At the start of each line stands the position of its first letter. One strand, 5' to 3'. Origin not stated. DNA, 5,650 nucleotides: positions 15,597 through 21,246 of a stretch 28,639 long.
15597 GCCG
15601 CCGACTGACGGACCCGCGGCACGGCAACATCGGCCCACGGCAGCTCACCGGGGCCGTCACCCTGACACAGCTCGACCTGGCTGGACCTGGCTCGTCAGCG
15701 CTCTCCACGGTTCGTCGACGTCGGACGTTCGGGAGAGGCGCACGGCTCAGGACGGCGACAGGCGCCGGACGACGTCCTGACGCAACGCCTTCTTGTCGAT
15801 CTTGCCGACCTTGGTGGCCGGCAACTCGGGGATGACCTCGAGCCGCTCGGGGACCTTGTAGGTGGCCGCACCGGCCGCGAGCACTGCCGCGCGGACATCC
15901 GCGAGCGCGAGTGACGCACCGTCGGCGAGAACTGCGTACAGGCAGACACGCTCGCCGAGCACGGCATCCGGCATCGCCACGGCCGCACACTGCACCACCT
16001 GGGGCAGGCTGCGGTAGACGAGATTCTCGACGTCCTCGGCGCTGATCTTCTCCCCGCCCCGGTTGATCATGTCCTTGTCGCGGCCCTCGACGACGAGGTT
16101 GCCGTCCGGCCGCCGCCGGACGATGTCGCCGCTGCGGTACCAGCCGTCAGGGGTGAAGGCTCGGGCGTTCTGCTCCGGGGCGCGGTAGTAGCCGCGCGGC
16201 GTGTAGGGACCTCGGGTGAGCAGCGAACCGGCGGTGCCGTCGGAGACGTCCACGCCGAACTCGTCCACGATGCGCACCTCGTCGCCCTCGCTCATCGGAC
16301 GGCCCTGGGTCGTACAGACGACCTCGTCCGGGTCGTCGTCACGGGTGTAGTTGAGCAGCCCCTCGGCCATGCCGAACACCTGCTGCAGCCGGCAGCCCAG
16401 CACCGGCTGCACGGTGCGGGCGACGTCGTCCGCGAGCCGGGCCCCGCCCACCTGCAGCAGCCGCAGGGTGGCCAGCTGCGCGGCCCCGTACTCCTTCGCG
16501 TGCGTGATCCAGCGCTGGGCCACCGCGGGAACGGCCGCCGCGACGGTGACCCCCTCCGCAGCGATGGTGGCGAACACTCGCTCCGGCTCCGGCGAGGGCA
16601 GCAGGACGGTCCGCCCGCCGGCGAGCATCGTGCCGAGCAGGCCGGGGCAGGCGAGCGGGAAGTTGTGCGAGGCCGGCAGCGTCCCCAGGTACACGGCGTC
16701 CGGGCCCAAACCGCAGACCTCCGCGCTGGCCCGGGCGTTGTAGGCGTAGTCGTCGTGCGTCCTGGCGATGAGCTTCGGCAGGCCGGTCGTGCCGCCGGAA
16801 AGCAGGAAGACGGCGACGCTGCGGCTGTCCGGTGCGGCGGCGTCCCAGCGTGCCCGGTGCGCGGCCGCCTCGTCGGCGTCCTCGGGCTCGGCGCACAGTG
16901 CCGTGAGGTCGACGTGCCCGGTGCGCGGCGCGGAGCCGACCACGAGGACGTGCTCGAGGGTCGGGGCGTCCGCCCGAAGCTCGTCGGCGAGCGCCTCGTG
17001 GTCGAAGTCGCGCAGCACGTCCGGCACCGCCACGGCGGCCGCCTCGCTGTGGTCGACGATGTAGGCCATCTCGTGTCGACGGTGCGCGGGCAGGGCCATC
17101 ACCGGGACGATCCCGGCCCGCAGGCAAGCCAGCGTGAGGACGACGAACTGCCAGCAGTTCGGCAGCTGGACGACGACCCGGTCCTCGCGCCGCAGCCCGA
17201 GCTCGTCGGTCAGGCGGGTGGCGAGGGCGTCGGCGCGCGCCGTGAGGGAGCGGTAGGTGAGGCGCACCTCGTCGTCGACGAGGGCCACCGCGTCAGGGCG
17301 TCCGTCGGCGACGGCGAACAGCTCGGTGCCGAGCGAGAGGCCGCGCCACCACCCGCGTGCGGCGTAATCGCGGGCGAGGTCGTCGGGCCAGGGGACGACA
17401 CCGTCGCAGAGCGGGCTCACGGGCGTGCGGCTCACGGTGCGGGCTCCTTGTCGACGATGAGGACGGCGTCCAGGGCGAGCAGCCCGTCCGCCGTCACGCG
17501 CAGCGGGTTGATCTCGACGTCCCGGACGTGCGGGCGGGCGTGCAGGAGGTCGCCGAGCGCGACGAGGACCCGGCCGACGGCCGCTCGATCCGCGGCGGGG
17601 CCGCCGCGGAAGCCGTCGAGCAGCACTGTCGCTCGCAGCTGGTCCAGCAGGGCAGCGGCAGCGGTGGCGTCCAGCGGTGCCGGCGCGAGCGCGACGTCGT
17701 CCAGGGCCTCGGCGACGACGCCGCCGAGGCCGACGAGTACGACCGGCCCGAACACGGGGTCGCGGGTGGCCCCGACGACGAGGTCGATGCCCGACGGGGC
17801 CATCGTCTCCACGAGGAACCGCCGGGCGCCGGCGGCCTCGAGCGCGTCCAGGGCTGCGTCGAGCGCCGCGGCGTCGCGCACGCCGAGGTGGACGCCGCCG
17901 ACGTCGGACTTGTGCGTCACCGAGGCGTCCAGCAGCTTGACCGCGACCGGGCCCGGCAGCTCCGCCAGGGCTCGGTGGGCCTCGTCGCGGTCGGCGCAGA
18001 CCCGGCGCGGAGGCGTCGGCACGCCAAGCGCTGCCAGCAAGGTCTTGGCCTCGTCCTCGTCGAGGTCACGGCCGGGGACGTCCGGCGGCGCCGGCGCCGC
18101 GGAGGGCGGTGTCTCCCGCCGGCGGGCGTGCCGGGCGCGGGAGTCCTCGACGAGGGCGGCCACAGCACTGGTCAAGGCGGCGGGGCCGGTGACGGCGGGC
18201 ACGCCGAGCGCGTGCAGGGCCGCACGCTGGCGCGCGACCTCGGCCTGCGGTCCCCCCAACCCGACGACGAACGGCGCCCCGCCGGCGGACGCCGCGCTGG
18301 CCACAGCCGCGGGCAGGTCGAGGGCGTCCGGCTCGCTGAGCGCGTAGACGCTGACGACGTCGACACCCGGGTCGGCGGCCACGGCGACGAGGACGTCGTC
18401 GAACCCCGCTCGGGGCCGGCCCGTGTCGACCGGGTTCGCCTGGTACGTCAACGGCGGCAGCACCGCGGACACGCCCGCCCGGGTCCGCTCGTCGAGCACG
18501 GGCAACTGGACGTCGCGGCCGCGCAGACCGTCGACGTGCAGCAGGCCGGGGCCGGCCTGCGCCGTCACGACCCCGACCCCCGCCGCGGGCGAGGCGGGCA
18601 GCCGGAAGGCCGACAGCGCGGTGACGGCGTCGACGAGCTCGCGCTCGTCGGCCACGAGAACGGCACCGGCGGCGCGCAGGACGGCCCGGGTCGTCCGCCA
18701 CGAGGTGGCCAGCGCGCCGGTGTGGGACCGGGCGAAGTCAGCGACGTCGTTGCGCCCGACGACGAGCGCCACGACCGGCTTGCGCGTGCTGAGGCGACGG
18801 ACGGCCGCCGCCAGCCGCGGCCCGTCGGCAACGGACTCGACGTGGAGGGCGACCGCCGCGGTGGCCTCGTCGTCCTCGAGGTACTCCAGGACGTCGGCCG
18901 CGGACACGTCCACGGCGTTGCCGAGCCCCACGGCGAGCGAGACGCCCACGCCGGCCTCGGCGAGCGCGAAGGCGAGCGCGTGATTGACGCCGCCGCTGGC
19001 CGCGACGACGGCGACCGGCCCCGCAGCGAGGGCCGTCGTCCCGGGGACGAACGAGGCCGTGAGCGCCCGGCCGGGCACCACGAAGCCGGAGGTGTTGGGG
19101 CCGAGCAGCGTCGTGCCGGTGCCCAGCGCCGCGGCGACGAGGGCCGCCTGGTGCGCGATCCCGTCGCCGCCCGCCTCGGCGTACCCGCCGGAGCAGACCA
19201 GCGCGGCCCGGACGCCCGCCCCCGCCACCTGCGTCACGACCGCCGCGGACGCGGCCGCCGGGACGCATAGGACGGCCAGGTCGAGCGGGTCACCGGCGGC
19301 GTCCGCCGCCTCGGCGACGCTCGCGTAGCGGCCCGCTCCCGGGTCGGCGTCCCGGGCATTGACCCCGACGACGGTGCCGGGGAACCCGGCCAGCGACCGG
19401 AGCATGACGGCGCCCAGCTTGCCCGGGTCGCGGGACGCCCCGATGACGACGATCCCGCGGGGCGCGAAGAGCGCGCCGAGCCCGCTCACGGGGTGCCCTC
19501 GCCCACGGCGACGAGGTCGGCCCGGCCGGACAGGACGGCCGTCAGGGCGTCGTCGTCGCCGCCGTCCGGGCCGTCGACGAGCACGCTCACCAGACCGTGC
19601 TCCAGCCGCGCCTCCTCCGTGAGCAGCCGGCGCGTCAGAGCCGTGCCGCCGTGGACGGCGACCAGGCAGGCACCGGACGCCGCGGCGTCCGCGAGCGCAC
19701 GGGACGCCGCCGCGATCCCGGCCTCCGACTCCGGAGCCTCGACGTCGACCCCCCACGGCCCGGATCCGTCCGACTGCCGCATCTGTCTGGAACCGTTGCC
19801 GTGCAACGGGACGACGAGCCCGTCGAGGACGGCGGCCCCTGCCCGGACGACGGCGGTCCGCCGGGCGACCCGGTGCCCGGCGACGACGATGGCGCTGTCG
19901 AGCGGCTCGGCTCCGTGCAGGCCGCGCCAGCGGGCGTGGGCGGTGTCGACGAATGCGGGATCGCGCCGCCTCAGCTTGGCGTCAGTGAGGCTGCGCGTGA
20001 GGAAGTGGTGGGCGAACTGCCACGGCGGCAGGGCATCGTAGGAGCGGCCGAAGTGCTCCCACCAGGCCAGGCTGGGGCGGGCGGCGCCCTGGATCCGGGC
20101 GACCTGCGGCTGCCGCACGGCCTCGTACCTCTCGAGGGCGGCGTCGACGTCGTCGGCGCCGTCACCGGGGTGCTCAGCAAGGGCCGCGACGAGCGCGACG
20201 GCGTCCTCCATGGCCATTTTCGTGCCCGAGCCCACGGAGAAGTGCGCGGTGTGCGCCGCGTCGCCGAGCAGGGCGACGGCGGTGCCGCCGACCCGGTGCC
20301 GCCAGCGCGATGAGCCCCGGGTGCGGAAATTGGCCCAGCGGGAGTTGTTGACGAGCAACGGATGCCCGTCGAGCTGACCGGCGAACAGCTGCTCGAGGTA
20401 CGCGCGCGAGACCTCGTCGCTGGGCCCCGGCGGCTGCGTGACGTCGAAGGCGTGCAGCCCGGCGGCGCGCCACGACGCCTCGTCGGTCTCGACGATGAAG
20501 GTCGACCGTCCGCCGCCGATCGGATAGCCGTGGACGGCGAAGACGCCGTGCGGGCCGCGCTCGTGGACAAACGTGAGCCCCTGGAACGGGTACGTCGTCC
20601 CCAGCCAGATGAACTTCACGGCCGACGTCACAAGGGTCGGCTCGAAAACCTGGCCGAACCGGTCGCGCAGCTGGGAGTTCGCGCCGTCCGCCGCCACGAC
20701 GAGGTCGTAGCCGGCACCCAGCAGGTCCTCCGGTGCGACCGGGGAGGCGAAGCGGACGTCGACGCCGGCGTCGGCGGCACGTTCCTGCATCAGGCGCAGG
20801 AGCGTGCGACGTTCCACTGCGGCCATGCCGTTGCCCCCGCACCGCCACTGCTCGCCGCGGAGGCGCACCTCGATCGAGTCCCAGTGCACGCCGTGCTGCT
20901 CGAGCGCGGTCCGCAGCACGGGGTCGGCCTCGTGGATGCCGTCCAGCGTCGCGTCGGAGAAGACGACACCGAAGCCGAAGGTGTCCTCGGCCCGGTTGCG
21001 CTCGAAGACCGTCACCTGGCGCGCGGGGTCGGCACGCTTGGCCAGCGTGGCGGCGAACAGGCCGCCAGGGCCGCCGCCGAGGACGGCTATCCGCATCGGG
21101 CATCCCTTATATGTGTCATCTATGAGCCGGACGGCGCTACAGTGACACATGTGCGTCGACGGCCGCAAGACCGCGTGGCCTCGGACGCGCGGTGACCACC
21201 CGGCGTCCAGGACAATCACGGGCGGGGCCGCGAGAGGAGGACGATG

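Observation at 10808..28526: Integrase-less, Rep-bearing catabolic element at tRNA-Phe: a candidate satellite-like mobile element class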

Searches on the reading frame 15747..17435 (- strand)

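Call 14: search_protein_families(library=pfam, proteins=[window:15747-17435:-], max_evalue=0.01)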
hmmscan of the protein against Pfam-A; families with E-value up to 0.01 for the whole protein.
window:15747-17435:- (562 aa): 2 families
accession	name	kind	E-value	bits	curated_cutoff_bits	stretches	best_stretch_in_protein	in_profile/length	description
PF00501.34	AMP-binding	-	3.8e-78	263.4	29.9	1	41-417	3-384/384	AMP-binding enzyme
PF13193.12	AMP-binding_C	-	2.3e-10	41.7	24.5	1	473-545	5-76/76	AMP-binding enzyme C-terminal domain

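Call 32: search_protein_families(library=ncbifam, proteins=[window:15747-17435:-], max_evalue=0.001)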
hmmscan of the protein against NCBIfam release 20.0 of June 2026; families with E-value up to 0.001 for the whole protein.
window:15747-17435:- (562 aa): 102 families (the best 25 are shown)
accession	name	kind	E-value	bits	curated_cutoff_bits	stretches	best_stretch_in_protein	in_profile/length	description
TIGR02275.1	DHB_AMP_lig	equivalog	1.5e-179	597.7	723.55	1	14-552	4-526/526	(2,3-dihydroxybenzoyl)adenylate synthase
NF008192.1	PRK10946.1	equivalog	1.2e-166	555.2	783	1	14-558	5-532/534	(2,3-dihydroxybenzoyl)adenylate synthase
TIGR03208.1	cyc_hxne_CoA_lg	equivalog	8.3e-90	302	792.3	1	25-552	14-537/538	cyclohexanecarboxylate-CoA ligase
NF004837.0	PRK06187.1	subfamily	1.5e-88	297.4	476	1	40-556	15-523/531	long-chain-fatty-acid--CoA ligase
NF004758.0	PRK06087.1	equivalog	2.3e-88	297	736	1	21-560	12-540/548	medium-chain fatty-acid--CoA ligase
NF006182.0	PRK08316.1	subfamily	7.2e-68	229.3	663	1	44-556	22-518/523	fatty acyl-CoA synthetase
NF004511.1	PRK05852.1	equivalog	2.6e-67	227.6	650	1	42-553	8-502/505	FadD7 family fatty acid--CoA ligase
NF004814.0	PRK06164.1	equivalog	2.6e-65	221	677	1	37-559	14-534/540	acyl-CoA synthetase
NF005801.1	PRK07656.1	equivalog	8.8e-63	212.6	657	1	41-552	9-500/500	FadD3 family acyl-CoA ligase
NF009233.0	PRK12583.1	subfamily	6e-62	209.8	832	1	42-560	27-555/558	fatty acid CoA ligase family protein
NF005702.0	PRK07514.1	subfamily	1.8e-61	208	558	1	49-555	20-500/506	malonyl-CoA synthase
NF005714.0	PRK07529.1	subfamily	2.2e-59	201.4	632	1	54-558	59-579/640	acyl-CoA synthetase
NF004114.0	PRK05605.1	equivalog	4.2e-58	197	766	2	194-558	210-572/575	long-chain-fatty-acid--CoA ligase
NF005676.0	PRK07470.1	equivalog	5.1e-57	193.7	774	1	31-558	18-532/544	acyl-CoA synthetase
NF006181.0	PRK08314.1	subfamily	7.7e-57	192.8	705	1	37-553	28-552/563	long-chain-fatty-acid--CoA ligase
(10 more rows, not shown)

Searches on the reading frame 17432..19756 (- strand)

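Call 14: search_protein_families(library=pfam, proteins=[window:17432-19756:-], max_evalue=0.01)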
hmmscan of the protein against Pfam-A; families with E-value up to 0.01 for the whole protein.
window:17432-19756:- (774 aa): 4 families
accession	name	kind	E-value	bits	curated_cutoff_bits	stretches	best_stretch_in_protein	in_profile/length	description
PF13549.11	ATP-grasp_5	-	4.5e-57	193.4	27.6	1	564-768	9-221/221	ATP-grasp domain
PF13607.11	Succ_CoA_lig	-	9.9e-37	126.2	27.4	1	245-381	1-138/138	Succinyl-CoA ligase like flavodoxin domain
PF13380.12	CoA_binding_2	-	6.7e-11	43.1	22.8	1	102-225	3-113/116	CoA binding domain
PF02629.25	CoA_binding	-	4.1e-05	24.7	22.3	1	102-189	6-95/97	CoA binding domain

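Call 32: search_protein_families(library=ncbifam, proteins=[window:17432-19756:-], max_evalue=0.001)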
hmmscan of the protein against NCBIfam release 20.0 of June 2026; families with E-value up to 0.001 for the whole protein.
window:17432-19756:- (774 aa): 10 families
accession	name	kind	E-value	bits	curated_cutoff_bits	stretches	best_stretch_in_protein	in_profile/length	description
NF045494.1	AcCoALig_Archglob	equivalog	4.8e-84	283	1200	2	90-536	215-660/665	acetate--CoA ligase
NF045492.1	HydPropCoALig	equivalog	6.8e-76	256.1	1300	2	93-506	248-666/700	3-hydroxypropionate--CoA ligase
TIGR02717.1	AcCoA-syn-alpha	equivalog_domain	1.7e-74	251.1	567.15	1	94-537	2-445/447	acetate--CoA ligase alpha subunit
NF045493.1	HydDutCoALig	equivalog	5.2e-71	240.2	1300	2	95-478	5-386/698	4-hydroxybutyrate--CoA ligase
TIGR01019.1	sucCoAalpha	subfamily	1.2e-18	67.5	353.2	1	142-379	50-283/286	succinate--CoA ligase subunit alpha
NF004230.0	PRK05678.1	equivalog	1e-17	64.3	336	1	140-371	50-277/291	succinate--CoA ligase subunit alpha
NF001913.0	PRK00696.1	equivalog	7.1e-06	25.3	370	0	565-635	3-73/388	ADP-forming succinate--CoA ligase subunit beta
TIGR01016.1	sucCoAbeta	subfamily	9.6e-06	24.8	375.55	0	741-771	190-221/386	succinate-CoA ligase subunit beta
NF010623.0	PRK14016.1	subfamily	9.5e-05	20.7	877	1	566-653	214-295/871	cyanophycin synthetase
NF004760.0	PRK06091.1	subfamily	0.00018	20.1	433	1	240-337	188-291/555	acyl-CoA synthetase FdrA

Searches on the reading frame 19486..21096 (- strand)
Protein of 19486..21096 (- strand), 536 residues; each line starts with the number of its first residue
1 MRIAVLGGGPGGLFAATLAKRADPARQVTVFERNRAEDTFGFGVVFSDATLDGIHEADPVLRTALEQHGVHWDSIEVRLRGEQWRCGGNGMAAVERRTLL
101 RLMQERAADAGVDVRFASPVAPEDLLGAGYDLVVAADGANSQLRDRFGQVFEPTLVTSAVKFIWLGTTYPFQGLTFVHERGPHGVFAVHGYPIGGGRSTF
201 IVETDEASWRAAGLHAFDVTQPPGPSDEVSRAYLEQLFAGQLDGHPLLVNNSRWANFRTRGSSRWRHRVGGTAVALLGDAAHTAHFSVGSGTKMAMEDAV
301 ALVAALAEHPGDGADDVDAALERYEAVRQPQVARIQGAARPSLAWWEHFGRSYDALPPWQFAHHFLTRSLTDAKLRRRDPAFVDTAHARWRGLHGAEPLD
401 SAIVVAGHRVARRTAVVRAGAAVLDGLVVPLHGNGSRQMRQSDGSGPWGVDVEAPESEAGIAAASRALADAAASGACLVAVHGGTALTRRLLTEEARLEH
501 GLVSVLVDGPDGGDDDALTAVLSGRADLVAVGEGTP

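Call 14: search_protein_families(library=pfam, proteins=[window:19486-21096:-], max_evalue=0.01)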
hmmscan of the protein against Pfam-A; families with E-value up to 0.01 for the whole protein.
window:19486-21096:- (536 aa): 3 families
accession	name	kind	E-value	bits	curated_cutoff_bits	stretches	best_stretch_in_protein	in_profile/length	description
PF01494.25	FAD_binding_3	-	1.7e-14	54.3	22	1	3-335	4-345/349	FAD binding domain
PF13450.12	NAD_binding_8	-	0.00019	22.1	21.9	1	5-34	1-28/68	NAD(P)-binding Rossmann-like domain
PF07992.20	Pyr_redox_2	-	0.0013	18.6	26.1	1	1-73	1-58/291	Pyridine nucleotide-disulphide oxidoreductase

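Call 32: search_protein_families(library=ncbifam, proteins=[window:19486-21096:-], max_evalue=0.001)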
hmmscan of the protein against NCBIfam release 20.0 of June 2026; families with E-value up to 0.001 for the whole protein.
window:19486-21096:- (536 aa): 36 families (the best 25 are shown)
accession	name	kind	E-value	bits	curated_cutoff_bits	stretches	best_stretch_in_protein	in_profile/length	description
NF006101.0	PRK08255.1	equivalog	9.4e-127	424.1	1078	1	1-395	1-389/768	bifunctional salicylyl-CoA 5-hydroxylase/oxidoreductase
NF053547.1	violacein_VioD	equivalog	1.4e-46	159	620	1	3-352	2-336/372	flavin-dependent violacein biosynthesis monooxygenase VioD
NF005313.0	PRK06847.1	subfamily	1.7e-18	66.8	372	2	2-156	6-179/375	hypothetical protein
NF005566.0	PRK07236.1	subfamily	1.3e-16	60.5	333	2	273-339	306-368/386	hypothetical protein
NF005243.0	PRK06753.1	equivalog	3.5e-15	55.8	365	2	274-339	272-331/374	hypothetical protein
NF006021.0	PRK08163.1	equivalog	2.3e-13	49.9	459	1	269-340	284-351/398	3-hydroxybenzoate 6-monooxygenase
NF033623.1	urate_HpxO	equivalog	2.4e-13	49.8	500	1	272-340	276-340/381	FAD-dependent urate hydroxylase HpxO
NF005720.0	PRK07538.1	subfamily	4.6e-12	45.6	400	1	273-340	300-362/418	hypothetical protein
TIGR01988.1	Ubi-OHases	subfamily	6.3e-11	41.7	224.65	1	265-338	271-345/387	ubiquinone biosynthesis hydroxylase, UbiH/UbiF/VisC/COQ6 family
TIGR03219.1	salicylate_mono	equivalog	4.8e-10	38.7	446.35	1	273-340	301-367/414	salicylate 1-monooxygenase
NF004780.0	PRK06126.1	subfamily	6.7e-09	34.6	445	1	128-344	176-374/552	hypothetical protein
NF005452.0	PRK07045.1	equivalog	7.9e-09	34.9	397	1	272-331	285-343/388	putative monooxygenase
NF005599.0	PRK07333.1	equivalog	1.4e-08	33.7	549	1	130-335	167-355/414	ubiquinone biosynthesis hydroxylase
NF005612.0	PRK07364.1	equivalog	1.7e-07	30.1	487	1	272-332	294-355/415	FAD-dependent hydroxylase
NF005062.0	PRK06475.1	equivalog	3.5e-07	29.4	524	1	269-336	290-351/401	FAD-binding protein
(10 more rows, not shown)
